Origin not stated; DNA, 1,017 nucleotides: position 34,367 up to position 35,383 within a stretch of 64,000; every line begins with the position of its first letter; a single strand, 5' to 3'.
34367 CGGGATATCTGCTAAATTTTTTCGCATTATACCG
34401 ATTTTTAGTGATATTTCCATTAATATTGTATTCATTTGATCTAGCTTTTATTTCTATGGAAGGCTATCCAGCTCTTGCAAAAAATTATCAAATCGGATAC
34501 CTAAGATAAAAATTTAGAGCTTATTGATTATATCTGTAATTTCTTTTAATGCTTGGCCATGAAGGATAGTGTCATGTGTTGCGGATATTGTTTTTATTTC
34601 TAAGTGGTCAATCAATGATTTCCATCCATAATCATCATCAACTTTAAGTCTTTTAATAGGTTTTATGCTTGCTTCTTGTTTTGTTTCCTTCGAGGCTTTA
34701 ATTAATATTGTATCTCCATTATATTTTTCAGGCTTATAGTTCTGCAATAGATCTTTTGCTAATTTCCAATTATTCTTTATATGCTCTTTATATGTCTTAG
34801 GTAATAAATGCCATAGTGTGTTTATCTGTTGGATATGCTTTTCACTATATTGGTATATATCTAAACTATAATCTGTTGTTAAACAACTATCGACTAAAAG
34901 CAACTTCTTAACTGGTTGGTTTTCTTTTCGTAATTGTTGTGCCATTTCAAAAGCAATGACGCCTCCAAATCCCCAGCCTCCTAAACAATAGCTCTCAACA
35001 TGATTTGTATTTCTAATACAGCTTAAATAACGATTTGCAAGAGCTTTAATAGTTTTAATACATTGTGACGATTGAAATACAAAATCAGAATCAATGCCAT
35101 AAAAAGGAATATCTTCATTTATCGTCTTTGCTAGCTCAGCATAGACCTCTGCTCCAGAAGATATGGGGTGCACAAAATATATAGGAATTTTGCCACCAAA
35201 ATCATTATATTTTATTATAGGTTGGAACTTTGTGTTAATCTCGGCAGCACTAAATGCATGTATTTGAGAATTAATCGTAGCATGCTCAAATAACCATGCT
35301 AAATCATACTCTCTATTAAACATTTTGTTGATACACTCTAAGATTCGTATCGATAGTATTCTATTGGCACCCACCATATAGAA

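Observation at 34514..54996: About 21-kb NRPS plus triple-transporter insertion splitting the conserved hisS | yfgM-bamB-der block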

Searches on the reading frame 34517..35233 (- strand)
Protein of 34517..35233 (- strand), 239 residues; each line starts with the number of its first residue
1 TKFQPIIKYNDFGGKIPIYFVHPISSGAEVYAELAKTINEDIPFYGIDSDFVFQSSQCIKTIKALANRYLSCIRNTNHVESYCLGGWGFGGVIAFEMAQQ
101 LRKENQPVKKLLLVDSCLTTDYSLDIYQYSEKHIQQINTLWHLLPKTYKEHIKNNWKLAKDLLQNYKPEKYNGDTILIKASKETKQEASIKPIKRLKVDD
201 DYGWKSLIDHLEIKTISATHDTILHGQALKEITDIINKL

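Call 22: search_solved_structures(query=window:34517-35233:-, show_alignments=4, max_evalue=0.001)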
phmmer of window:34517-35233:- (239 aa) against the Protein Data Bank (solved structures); distinct sequences matched with E-value up to 0.001: 24.
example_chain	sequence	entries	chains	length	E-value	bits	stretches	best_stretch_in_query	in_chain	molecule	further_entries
6ojc_A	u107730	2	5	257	4.2e-12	49.3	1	18-116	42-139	NocB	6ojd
7r0x_A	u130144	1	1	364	4.5e-12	49.2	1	19-116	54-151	Polyketide synthase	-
7dxo_A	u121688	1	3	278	8.2e-11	45.1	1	10-115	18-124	Non-ribosomal peptide synthetase 4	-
7crn_A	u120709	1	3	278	8.2e-11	45.1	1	10-115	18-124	Non-ribosomal peptide synthetase 4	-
4z49_A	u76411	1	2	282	9.1e-11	44.9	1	14-109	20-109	Fatty acid synthase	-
7mhd_A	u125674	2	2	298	1.1e-10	44.6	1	14-109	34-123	Fatty acid synthase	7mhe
4zxh_A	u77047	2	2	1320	1.1e-10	44.6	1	16-116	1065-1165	ABBFA_003403 | Tyrocidine synthetase 3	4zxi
3tjm_A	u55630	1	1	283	1.2e-10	44.5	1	14-109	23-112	Fatty acid synthase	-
2px6_A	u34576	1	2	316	1.4e-10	44.3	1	14-109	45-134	Thioesterase domain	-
1xkt_A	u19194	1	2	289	1.6e-10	44.1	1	14-109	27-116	fatty acid synthase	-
9b80_A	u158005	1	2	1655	7.1e-09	38.7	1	14-109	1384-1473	Fatty acid synthase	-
8eyi_E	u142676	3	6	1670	7.3e-09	38.7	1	14-109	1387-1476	Fatty acid synthase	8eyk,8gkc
8vf7_A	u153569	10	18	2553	1.7e-08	37.5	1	14-109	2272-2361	Fatty acid synthase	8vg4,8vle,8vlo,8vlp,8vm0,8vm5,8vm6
8vf7_B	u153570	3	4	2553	1.7e-08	37.5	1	14-109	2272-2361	Fatty acid synthase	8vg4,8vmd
8tqv_A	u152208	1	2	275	3.9e-08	36.3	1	11-117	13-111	Polyketide synthase Pks13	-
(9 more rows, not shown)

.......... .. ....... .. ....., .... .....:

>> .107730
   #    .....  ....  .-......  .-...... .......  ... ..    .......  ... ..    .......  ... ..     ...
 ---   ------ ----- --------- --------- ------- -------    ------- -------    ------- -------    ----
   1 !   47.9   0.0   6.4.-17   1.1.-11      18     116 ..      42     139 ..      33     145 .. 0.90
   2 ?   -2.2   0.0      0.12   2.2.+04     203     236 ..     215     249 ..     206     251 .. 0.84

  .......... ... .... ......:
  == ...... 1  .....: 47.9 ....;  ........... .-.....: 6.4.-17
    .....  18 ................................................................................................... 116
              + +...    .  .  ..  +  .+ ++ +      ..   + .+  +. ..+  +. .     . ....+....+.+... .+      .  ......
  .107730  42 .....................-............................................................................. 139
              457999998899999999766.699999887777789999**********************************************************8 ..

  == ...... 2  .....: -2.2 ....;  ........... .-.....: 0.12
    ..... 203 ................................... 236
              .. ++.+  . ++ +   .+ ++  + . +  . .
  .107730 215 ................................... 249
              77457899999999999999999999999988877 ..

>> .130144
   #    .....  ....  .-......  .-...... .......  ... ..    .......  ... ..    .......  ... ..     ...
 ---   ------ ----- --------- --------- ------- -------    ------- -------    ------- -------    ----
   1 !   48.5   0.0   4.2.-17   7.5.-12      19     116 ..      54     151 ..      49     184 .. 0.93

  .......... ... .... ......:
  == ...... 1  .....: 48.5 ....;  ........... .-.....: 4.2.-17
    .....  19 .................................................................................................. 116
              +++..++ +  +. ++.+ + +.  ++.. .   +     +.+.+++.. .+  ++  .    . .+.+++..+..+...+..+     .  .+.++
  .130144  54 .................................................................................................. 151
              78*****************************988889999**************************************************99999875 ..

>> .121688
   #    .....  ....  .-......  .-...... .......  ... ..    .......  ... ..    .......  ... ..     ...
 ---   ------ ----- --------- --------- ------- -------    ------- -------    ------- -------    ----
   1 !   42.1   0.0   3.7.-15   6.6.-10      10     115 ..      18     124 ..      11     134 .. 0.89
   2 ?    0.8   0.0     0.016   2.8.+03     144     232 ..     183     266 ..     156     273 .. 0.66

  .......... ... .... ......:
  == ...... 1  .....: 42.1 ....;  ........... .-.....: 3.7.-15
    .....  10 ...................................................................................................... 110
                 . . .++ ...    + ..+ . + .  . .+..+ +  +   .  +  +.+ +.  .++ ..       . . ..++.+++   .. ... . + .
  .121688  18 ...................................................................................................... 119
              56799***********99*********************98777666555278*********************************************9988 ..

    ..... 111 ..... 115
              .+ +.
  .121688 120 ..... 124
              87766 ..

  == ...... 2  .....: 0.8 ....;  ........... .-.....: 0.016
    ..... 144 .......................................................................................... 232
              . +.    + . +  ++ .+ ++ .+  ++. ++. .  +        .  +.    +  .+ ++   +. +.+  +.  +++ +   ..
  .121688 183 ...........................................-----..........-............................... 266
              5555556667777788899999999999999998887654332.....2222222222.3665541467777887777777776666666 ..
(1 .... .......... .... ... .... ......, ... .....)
